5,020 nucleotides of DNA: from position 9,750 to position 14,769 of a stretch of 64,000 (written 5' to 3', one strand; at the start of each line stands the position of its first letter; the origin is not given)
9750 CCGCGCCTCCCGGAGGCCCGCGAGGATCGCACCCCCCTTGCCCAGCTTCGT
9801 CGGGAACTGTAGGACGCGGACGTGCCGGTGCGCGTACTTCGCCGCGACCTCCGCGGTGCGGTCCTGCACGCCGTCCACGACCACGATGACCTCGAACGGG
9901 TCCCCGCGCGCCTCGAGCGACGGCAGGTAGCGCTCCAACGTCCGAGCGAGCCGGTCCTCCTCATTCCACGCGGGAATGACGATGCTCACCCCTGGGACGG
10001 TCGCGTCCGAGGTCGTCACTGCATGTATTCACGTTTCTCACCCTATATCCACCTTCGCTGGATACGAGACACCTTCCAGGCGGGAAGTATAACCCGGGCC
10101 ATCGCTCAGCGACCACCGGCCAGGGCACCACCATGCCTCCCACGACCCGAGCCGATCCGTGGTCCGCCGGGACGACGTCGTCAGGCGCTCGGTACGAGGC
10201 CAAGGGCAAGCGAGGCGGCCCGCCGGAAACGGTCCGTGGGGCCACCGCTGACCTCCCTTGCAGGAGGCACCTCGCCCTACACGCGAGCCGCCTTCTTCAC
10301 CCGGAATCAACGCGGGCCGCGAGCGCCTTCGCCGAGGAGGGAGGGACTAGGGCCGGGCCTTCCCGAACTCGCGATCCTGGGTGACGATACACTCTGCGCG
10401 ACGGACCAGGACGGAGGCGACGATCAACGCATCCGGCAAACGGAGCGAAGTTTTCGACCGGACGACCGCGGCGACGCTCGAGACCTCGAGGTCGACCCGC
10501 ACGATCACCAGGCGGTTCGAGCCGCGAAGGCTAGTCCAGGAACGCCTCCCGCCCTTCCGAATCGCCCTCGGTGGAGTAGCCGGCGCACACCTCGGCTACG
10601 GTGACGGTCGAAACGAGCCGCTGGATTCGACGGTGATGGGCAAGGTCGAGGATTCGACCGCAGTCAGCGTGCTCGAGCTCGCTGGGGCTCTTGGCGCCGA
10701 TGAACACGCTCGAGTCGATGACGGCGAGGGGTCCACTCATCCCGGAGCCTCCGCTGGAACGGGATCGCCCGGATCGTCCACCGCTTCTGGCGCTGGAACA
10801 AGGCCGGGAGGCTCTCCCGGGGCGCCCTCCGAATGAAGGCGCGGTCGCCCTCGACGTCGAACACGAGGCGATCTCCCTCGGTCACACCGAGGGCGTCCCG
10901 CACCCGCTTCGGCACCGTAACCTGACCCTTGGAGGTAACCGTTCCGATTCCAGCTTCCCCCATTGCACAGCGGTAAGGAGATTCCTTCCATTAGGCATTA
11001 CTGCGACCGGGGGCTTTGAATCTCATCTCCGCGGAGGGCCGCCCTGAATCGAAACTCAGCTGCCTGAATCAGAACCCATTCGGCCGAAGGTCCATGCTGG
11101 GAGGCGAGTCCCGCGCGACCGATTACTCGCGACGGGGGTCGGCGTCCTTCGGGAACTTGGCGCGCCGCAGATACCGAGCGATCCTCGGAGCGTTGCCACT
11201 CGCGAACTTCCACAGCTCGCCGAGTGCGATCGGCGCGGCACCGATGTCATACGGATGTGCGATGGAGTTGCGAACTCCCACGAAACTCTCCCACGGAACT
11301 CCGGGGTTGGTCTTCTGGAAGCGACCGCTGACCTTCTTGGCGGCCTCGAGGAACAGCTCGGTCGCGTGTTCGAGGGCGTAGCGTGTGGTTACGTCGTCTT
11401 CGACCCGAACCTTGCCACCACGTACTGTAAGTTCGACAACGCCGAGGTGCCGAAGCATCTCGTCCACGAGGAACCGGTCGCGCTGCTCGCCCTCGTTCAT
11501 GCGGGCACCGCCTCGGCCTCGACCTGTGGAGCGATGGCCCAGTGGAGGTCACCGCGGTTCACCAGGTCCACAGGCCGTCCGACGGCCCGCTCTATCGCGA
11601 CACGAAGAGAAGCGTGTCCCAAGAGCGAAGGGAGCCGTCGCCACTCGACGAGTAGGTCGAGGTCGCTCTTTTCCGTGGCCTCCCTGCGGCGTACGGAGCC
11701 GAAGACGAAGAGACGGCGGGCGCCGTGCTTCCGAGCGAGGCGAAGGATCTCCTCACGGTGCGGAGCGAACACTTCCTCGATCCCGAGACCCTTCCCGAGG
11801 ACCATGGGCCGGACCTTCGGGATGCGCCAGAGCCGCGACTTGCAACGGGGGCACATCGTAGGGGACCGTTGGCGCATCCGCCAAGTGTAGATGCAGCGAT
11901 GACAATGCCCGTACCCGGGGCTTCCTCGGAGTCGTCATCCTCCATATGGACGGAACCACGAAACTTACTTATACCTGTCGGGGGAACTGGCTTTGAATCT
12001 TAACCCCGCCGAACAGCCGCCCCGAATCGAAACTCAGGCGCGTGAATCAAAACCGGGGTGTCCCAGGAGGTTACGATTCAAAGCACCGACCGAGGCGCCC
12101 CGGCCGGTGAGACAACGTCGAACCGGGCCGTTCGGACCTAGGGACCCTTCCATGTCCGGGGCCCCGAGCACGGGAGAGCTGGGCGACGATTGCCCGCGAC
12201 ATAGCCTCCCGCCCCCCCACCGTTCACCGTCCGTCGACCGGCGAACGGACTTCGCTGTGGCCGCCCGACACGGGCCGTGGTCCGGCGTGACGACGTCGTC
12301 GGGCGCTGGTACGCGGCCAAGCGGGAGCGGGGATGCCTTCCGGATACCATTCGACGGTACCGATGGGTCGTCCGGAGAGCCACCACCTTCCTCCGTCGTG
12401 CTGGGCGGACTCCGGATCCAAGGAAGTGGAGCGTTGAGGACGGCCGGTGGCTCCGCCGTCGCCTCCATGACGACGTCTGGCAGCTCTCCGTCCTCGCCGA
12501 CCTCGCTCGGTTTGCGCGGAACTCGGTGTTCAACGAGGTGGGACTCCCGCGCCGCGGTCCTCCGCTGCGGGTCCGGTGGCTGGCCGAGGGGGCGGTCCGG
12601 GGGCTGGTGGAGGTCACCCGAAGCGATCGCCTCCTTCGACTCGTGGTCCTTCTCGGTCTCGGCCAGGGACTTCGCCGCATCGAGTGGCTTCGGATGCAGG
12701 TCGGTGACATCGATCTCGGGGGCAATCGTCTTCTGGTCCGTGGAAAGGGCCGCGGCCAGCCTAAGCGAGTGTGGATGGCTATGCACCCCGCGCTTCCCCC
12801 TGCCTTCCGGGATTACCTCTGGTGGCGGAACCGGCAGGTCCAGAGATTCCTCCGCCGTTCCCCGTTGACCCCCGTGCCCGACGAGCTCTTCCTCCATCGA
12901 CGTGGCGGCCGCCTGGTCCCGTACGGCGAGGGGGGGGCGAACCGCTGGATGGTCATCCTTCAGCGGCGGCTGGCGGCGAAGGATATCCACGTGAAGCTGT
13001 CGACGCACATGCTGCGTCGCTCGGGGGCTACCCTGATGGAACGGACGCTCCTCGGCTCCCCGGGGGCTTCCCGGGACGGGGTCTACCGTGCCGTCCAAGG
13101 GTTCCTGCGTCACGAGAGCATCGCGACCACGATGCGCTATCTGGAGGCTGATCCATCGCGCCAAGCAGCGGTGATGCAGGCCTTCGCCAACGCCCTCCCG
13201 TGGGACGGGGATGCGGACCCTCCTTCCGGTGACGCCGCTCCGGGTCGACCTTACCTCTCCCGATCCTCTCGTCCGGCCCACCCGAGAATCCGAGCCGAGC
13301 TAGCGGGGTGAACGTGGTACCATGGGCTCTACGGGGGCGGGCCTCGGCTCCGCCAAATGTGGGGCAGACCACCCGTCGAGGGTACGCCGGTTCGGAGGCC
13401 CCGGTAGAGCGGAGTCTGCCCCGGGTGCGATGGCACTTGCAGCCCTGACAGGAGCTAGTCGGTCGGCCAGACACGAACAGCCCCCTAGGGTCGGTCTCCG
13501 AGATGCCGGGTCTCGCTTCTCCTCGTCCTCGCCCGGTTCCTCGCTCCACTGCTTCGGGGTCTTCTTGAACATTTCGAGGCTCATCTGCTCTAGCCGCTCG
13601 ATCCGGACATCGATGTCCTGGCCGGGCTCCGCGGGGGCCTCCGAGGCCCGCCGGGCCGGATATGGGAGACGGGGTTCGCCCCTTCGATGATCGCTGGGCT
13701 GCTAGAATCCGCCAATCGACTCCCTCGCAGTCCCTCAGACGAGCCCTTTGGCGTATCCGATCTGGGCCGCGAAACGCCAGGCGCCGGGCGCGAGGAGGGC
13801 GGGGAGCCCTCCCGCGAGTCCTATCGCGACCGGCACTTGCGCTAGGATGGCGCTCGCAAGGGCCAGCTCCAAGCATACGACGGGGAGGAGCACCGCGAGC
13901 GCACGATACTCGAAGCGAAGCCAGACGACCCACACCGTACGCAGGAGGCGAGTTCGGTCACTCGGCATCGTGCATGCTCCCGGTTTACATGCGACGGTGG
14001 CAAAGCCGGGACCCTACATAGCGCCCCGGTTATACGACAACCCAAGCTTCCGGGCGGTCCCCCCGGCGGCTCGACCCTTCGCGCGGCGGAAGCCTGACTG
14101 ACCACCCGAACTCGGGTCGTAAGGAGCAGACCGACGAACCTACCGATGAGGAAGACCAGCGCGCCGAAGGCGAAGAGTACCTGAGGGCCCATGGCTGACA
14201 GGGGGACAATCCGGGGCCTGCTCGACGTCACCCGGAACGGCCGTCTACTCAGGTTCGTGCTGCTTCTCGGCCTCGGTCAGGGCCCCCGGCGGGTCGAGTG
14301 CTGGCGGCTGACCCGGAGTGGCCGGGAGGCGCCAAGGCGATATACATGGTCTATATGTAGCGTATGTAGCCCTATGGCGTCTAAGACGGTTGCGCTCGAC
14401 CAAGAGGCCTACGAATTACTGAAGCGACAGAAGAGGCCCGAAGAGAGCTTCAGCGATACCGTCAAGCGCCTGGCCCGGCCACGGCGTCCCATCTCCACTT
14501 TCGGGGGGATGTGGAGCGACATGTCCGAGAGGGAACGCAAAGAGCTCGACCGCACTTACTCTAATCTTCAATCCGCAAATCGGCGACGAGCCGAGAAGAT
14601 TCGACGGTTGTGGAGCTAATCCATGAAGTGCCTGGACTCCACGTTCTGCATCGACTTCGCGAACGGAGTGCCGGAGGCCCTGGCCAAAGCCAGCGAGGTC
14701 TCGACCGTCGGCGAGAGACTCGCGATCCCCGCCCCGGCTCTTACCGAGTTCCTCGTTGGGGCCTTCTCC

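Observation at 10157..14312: One intact tyrosine recombinase plus two decayed recombinase fragments: a repeatedly used integration hot spot carrying TA cargo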

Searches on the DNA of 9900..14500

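Call 68: search_rna_families(source=window, start=9900, end=14500, threshold=evalue, max_evalue=5, show_alignments=2)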
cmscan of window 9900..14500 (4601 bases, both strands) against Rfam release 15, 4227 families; matches with E-value up to 5: 0.
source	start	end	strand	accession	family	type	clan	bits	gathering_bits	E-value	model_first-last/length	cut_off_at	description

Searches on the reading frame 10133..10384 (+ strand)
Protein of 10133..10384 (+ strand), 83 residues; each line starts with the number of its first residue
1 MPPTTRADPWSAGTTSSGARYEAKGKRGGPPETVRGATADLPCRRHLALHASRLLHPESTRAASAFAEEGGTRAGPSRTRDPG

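Call 7: search_protein_families(library=pfam, proteins=[window:10133-10384:+], max_evalue=0.01)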
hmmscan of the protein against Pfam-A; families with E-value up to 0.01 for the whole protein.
window:10133-10384:+ (83 aa): 0 families

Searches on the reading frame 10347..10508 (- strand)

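Call 7: search_protein_families(library=pfam, proteins=[window:10347-10508:-], max_evalue=0.01)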
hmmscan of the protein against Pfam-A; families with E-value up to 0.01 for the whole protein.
window:10347-10508:- (53 aa): 1 family
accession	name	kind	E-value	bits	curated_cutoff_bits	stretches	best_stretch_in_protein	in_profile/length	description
PF01850.27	PIN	-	3.7e-05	24.8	23.6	1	2-51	69-117/120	PIN domain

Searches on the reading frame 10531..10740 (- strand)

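Call 7: search_protein_families(library=pfam, proteins=[window:10531-10740:-], max_evalue=0.01)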
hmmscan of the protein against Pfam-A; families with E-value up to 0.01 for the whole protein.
window:10531-10740:- (69 aa): 1 family
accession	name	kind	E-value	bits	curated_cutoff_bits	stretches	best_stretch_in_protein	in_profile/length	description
PF01850.27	PIN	-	0.0074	17.3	23.6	1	7-60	2-51/120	PIN domain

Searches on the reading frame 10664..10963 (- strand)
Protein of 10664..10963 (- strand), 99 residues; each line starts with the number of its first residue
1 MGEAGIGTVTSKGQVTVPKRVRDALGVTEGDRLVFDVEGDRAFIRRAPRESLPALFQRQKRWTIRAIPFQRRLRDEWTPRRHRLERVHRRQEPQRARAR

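Call 7: search_protein_families(library=pfam, proteins=[window:10664-10963:-], max_evalue=0.01)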
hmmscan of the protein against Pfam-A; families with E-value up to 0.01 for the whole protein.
window:10664-10963:- (99 aa): 2 families
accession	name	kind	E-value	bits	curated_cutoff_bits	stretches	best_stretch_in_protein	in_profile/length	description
PF04014.23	MazE_antitoxin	-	2.7e-11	43.7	24.7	1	8-44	3-40/48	Antidote-toxin recognition MazE, bacterial antitoxin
PF15937.10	PrlF_antitoxin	-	0.00043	20.8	32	1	8-40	3-35/99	prlF antitoxin for toxin YhaV_toxin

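Call 29: search_protein_families(library=ncbifam, proteins=[window:10664-10963:-], max_evalue=0.01)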
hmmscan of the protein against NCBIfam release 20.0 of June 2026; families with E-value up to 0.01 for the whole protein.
window:10664-10963:- (99 aa): 5 families
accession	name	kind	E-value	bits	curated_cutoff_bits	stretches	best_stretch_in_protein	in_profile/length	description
TIGR01439.1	lp_hng_hel_AbrB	domain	2.7e-12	46.2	28.3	1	8-47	3-43/44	transcriptional regulator, AbrB family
NF040962.1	near_HgcAB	equivalog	3e-05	23.8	70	1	7-34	8-35/70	HgcAB-associated protein HgcC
NF050106.1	TA_MazE_antitoxin_Deino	equivalog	4.7e-05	23.5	65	1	13-44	1-32/65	type II toxin-antitoxin system MazE family antitoxin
NF007429.0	PRK09974.1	equivalog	5.8e-05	23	125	1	8-46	16-55/114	type II toxin-antitoxin system PrlF family antitoxin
NF006352.0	PRK08577.1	equivalog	0.00034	20.7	140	1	8-42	8-42/136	hypothetical protein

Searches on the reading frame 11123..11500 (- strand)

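Call 7: search_protein_families(library=pfam, proteins=[window:11123-11500:-], max_evalue=0.01)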
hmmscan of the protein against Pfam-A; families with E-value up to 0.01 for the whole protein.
window:11123-11500:- (125 aa): 1 family
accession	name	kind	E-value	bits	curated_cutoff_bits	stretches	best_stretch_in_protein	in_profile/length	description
PF01934.22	HepT-like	-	1.5e-08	34.8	23.5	1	27-112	14-118/120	Ribonuclease HepT-like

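Call 29: search_protein_families(library=ncbifam, proteins=[window:11123-11500:-], max_evalue=0.01)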
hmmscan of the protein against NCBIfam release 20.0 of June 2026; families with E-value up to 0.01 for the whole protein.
window:11123-11500:- (125 aa): 0 families

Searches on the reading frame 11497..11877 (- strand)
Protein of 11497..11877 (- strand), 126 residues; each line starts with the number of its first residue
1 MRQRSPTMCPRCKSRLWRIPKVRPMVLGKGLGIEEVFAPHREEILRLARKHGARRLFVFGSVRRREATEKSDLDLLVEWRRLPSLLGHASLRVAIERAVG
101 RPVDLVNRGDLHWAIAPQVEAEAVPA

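Call 7: search_protein_families(library=pfam, proteins=[window:11497-11877:-], max_evalue=0.01)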
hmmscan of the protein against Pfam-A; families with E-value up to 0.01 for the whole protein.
window:11497-11877:- (126 aa): 2 families
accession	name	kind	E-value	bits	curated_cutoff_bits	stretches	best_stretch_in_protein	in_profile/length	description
PF01909.29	NTP_transf_2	-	1.2e-09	38.8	21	1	47-120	8-87/93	Nucleotidyltransferase domain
PF18765.7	Polbeta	-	6.2e-08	33.1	26.9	1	43-115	2-76/93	Polymerase beta, Nucleotidyltransferase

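Call 29: search_protein_families(library=ncbifam, proteins=[window:11497-11877:-], max_evalue=0.01)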
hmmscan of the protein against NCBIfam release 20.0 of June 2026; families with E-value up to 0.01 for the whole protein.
window:11497-11877:- (126 aa): 1 family
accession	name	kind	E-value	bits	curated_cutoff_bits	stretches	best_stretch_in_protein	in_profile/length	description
NF047752.1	MntA_antitoxin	equivalog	2.6e-08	33.7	60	1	50-119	4-73/106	type VII toxin-antitoxin system MntA family adenylyltransferase antitoxin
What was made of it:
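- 11123..11877 (-): hepT (11123-11500) and mntA (11497-11877), a type VII TA operon. NCBIfam MntA at 33.7 bits, below its cut-off of 60 (call 29).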

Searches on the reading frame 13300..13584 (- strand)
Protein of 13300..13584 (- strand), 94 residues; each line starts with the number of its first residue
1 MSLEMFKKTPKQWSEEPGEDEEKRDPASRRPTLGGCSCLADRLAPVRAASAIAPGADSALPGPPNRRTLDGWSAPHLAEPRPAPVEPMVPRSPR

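Call 66: search_protein_families(library=pfam, proteins=[window:13300-13584:-], max_evalue=0.05)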
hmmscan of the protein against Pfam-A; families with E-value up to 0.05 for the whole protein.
window:13300-13584:- (94 aa): 0 families

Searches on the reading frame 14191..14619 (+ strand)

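Call 7: search_protein_families(library=pfam, proteins=[window:14191-14619:+], max_evalue=0.01)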
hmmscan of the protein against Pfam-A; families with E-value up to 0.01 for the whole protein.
window:14191-14619:+ (142 aa): 1 family
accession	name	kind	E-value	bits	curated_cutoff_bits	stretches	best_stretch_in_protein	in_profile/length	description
PF02697.20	VAPB_antitox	-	2.5e-10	41.4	27.9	1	65-112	1-53/69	Putative antitoxin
